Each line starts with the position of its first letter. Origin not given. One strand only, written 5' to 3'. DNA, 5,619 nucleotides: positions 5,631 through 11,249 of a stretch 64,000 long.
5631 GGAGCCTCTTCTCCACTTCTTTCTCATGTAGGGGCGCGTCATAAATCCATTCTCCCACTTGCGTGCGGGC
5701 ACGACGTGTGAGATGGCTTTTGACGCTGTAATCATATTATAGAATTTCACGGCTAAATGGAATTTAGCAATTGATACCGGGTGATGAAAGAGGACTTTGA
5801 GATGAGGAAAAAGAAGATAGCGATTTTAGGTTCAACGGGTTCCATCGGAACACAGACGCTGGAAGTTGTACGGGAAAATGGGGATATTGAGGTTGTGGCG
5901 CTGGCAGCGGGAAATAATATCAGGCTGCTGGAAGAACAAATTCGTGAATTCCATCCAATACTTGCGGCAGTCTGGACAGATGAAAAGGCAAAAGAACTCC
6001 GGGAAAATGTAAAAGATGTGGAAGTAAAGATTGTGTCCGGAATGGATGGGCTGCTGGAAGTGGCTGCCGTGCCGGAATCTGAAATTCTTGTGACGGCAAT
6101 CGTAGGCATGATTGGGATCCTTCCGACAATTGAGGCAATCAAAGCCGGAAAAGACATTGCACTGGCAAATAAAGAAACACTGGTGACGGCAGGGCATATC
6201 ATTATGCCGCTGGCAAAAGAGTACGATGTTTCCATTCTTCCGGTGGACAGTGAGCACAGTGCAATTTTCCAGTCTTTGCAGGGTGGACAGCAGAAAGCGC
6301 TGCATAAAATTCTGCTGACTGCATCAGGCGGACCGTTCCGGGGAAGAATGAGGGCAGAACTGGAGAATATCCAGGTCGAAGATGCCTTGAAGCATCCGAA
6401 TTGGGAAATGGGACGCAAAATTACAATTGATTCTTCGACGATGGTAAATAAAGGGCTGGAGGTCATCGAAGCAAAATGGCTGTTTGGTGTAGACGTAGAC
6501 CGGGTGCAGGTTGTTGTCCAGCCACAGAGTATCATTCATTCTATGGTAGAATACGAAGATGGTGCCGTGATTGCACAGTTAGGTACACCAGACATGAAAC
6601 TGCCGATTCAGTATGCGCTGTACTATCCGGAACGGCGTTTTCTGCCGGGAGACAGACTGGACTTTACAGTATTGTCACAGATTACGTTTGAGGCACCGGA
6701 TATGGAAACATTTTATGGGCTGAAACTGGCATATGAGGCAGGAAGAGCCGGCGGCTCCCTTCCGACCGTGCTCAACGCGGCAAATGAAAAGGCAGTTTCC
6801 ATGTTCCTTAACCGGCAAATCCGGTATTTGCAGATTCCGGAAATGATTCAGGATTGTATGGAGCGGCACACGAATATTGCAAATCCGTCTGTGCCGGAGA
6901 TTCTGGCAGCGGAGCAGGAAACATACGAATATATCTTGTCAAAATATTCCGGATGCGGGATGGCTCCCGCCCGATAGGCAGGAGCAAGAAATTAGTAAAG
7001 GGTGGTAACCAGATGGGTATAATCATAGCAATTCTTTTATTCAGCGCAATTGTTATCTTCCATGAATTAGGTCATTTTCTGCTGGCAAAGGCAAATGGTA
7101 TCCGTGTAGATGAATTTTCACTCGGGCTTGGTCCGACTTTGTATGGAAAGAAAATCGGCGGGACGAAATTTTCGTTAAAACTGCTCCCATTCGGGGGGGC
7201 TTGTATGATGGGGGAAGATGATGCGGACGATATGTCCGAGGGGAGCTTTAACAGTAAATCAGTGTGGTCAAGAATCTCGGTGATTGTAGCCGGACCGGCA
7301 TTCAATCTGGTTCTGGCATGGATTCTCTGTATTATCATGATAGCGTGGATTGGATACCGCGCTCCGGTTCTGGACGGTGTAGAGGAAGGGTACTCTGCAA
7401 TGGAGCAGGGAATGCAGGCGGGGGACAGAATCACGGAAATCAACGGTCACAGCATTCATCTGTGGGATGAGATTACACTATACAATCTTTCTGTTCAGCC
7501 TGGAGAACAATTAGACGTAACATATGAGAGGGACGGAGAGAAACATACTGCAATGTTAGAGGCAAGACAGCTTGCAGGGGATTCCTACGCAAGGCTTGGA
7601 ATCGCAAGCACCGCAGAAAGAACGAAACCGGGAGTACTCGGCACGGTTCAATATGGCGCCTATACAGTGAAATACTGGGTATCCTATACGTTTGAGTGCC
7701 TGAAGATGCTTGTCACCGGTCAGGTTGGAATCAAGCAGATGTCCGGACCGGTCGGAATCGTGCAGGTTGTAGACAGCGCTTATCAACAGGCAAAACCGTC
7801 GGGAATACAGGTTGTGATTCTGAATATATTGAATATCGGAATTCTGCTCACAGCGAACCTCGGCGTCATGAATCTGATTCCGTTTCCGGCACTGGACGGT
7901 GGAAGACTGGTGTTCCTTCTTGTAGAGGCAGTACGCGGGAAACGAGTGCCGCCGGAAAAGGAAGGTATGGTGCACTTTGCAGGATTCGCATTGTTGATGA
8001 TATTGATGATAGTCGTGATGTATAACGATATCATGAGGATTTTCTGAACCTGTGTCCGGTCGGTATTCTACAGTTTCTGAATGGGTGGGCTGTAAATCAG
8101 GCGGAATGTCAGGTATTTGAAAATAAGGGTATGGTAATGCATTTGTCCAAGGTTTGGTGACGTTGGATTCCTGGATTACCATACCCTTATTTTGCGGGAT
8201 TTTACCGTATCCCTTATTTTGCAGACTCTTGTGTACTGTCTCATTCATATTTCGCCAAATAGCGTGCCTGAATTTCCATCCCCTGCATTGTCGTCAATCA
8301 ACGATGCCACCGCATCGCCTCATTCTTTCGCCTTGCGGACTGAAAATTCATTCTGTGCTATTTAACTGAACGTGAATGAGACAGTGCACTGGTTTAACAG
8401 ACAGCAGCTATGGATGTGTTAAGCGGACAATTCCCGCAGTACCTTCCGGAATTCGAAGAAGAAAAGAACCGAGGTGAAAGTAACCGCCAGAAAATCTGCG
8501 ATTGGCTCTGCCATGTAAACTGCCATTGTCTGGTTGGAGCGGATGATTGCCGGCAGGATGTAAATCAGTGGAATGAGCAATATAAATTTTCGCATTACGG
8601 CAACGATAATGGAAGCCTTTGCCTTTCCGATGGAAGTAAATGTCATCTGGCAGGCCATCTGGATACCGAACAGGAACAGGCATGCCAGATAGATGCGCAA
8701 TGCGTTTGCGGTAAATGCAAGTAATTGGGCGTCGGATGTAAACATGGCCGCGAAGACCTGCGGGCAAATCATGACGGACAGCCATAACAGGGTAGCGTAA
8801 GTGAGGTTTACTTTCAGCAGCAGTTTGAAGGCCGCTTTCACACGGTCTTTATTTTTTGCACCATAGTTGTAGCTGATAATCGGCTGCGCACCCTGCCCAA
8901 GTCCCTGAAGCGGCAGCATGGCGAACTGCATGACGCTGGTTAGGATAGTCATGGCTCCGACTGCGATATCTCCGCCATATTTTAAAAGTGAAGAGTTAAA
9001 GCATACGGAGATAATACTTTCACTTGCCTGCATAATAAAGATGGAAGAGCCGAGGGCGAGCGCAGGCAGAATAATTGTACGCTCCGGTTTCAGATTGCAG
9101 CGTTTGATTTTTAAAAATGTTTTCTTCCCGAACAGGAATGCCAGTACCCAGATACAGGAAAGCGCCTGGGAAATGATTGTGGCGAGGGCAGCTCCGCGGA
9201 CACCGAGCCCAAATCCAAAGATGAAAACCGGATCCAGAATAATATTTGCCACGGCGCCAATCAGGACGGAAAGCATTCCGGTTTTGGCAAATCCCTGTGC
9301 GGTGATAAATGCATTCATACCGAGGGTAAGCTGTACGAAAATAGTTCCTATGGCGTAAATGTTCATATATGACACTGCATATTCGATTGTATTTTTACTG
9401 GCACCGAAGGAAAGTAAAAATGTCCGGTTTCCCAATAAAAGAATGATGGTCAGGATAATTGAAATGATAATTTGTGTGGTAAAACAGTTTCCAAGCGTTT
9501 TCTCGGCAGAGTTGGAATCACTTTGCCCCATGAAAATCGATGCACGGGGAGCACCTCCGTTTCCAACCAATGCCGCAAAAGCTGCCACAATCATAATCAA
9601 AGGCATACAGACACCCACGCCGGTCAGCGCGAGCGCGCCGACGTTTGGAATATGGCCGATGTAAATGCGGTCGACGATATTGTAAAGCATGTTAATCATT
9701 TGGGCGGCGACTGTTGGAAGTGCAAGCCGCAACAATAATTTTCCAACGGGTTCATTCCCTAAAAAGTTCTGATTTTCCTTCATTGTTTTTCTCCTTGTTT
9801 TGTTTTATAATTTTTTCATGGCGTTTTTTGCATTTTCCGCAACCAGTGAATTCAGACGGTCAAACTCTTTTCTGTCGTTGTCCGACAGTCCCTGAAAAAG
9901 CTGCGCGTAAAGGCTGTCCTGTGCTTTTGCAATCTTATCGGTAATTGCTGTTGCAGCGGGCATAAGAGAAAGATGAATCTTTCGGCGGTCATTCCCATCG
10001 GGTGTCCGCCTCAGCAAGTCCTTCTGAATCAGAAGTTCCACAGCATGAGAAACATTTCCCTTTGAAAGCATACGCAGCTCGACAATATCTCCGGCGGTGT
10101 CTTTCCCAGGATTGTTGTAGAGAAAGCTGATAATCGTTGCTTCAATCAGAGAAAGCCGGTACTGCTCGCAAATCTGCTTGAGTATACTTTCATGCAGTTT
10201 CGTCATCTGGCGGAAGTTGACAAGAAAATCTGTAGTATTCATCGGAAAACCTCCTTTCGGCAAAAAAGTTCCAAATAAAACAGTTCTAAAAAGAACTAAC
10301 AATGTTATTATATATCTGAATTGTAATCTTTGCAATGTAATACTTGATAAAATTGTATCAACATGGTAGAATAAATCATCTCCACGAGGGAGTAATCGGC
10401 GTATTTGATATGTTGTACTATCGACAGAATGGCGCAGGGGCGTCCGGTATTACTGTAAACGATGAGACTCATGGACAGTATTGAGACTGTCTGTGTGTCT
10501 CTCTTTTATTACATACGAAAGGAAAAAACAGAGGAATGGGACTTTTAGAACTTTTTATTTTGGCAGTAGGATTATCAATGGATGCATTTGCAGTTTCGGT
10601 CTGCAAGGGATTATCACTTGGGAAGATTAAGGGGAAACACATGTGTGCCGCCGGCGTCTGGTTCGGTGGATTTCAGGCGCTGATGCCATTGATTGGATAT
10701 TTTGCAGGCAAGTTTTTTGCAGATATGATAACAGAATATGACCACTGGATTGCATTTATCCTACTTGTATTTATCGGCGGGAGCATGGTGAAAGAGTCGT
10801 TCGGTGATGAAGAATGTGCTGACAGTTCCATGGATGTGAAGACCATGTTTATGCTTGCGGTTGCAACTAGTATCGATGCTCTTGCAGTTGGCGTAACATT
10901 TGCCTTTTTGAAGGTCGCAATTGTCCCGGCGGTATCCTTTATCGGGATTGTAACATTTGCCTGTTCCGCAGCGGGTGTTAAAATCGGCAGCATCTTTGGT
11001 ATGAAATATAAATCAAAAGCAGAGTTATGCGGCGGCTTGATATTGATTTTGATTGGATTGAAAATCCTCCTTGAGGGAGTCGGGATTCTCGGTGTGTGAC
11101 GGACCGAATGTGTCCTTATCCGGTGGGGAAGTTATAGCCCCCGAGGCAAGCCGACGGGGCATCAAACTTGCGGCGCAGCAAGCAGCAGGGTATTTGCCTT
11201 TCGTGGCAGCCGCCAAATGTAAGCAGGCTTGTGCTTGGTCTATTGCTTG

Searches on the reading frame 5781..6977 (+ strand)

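Call 10: search_protein_families(library=pfam, proteins=[window:5781-6977:+], max_evalue=0.001)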
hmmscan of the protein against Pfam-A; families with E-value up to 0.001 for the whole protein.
window:5781-6977:+ (398 aa): 3 families
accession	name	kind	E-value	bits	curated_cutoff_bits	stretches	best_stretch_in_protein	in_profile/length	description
PF02670.22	DXP_reductoisom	-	7e-44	150.1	21.7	1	13-138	1-129/129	1-deoxy-D-xylulose 5-phosphate reductoisomerase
PF13288.12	DXPR_C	-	2.5e-41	141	27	1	267-383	1-114/115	DXP reductoisomerase C-terminal domain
PF08436.17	DXP_redisom_C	-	2.6e-40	136.9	26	1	152-235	1-84/84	1-deoxy-D-xylulose 5-phosphate reductoisomerase C-terminal domain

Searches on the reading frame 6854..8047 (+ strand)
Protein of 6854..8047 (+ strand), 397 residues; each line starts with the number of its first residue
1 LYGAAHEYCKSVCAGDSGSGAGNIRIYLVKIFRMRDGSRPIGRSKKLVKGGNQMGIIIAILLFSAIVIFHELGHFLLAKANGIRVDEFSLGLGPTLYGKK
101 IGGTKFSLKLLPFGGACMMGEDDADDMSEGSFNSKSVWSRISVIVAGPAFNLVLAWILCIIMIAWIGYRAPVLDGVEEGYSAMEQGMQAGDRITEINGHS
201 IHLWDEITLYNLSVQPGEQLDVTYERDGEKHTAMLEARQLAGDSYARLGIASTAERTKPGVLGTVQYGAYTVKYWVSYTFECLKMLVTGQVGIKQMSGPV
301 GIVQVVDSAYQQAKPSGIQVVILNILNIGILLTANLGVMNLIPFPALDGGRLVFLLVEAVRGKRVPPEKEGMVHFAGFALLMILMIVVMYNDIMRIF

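Call 10: search_protein_families(library=pfam, proteins=[window:6854-8047:+], max_evalue=0.001)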
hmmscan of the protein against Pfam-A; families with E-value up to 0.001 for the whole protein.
window:6854-8047:+ (397 aa): 4 families
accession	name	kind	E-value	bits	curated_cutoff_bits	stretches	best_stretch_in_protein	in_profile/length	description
PF02163.28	Peptidase_M50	-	1.6e-58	198.1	27.2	1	59-384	2-221/221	Peptidase family M50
PF13180.12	PDZ_2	-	7.1e-08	33.1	27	1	171-233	15-76/80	PDZ domain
PF17820.7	PDZ_6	-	2.7e-07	30.7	27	1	175-206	4-33/54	PDZ domain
PF00595.29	PDZ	-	8.1e-05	23.4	23.2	1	174-223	30-79/81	PDZ domain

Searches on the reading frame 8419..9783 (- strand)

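Call 10: search_protein_families(library=pfam, proteins=[window:8419-9783:-], max_evalue=0.001)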
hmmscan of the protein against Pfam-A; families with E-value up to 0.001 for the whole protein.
window:8419-9783:- (454 aa): 1 family
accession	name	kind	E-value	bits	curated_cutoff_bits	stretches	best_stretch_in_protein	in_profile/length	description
PF01554.23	MatE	-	1.6e-41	142.1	24.9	2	248-409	2-161/161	MatE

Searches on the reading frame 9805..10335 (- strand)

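Call 11: search_protein_families(library=pfam, proteins=[window:9805-10335:-], max_evalue=0.001)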
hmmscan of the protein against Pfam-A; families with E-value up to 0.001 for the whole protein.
window:9805-10335:- (176 aa): 4 families
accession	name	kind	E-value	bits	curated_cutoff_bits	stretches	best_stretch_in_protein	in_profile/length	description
PF12802.13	MarR_2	-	8.3e-14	51.9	27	1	61-118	3-60/61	MarR family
PF01047.28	MarR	-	3.8e-06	27.1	24.6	1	65-119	5-58/59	MarR family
PF22381.2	Staph_reg_Sar_Rot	-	6.8e-06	26.5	27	1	51-125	2-75/85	Transcriptional regulator SarA/Rot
PF13463.12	HTH_27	-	4.2e-05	24.2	22.2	1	64-124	4-64/68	Winged helix DNA-binding domain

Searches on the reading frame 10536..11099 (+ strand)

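Call 11: search_protein_families(library=pfam, proteins=[window:10536-11099:+], max_evalue=0.001)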
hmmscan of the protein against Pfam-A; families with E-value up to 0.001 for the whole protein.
window:10536-11099:+ (187 aa): 1 family
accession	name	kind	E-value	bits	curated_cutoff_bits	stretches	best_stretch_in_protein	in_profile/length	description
PF02659.21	Mntp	-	9.1e-53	178.6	24.4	1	31-178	2-152/152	Putative manganese efflux pump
